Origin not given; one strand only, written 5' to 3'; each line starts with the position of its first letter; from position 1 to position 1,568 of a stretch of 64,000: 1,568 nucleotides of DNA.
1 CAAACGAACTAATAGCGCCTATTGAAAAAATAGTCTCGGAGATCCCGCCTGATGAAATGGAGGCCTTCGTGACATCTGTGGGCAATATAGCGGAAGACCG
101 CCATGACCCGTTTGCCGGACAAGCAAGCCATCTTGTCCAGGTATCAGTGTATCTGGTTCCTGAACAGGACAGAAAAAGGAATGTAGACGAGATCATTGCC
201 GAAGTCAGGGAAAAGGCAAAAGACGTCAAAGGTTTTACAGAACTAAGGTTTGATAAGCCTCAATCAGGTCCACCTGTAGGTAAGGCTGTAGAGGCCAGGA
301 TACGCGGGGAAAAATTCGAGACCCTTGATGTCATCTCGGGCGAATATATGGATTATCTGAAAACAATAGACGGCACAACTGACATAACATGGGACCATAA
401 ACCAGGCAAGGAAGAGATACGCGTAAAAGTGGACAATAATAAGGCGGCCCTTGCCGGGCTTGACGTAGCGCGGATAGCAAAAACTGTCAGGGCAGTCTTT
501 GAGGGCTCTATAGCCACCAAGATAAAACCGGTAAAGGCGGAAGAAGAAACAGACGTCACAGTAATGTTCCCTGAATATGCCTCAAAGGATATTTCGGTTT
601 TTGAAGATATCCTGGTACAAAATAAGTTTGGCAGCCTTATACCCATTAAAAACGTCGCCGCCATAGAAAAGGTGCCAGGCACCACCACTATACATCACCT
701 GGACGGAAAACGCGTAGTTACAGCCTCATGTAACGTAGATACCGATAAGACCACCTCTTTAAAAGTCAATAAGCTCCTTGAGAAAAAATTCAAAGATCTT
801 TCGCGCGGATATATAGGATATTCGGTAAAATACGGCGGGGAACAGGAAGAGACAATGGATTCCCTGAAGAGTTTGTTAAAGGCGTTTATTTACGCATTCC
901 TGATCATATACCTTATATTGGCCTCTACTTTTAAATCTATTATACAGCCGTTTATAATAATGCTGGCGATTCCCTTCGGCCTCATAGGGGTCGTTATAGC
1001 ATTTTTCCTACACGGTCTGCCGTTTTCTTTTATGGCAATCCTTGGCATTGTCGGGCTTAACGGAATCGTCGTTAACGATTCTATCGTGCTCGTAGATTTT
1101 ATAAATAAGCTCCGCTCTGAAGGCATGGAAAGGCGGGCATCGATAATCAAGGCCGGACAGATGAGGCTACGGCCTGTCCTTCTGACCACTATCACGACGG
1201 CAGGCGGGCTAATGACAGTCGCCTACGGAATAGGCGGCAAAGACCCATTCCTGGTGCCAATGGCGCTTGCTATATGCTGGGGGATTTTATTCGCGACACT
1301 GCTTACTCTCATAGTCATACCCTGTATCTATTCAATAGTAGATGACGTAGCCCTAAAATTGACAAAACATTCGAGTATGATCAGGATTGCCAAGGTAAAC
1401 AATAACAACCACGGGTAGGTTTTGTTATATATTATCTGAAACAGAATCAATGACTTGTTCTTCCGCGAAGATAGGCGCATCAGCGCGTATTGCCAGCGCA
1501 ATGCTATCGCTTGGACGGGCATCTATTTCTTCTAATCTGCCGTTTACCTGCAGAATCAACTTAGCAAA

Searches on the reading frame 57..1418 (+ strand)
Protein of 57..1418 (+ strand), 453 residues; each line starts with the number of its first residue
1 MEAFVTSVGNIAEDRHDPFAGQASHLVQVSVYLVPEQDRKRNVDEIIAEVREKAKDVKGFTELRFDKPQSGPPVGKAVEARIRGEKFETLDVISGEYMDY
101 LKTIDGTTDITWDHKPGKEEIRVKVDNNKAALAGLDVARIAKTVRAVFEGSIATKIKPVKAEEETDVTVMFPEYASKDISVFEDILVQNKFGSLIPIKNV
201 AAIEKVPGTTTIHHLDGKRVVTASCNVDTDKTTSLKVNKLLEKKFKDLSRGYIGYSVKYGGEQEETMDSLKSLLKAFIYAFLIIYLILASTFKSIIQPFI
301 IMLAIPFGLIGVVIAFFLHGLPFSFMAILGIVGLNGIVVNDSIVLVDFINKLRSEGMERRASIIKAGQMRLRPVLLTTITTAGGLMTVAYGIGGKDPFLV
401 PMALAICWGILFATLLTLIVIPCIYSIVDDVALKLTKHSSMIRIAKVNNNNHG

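Call 55: search_protein_families(library=pfam, proteins=[window:57-1418:+], max_evalue=0.001)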
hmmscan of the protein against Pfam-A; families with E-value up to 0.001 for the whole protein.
window:57-1418:+ (453 aa): 2 families
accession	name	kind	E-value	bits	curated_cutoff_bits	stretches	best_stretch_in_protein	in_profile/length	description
PF00873.25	ACR_tran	-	4.5e-74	250.2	28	1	27-428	614-1020/1021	AcrB/AcrD/AcrF family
PF02355.23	SecD_SecF_C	-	5.2e-05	23.2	20.5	1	272-420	32-178/189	Protein export membrane protein SecD/SecF, C-terminal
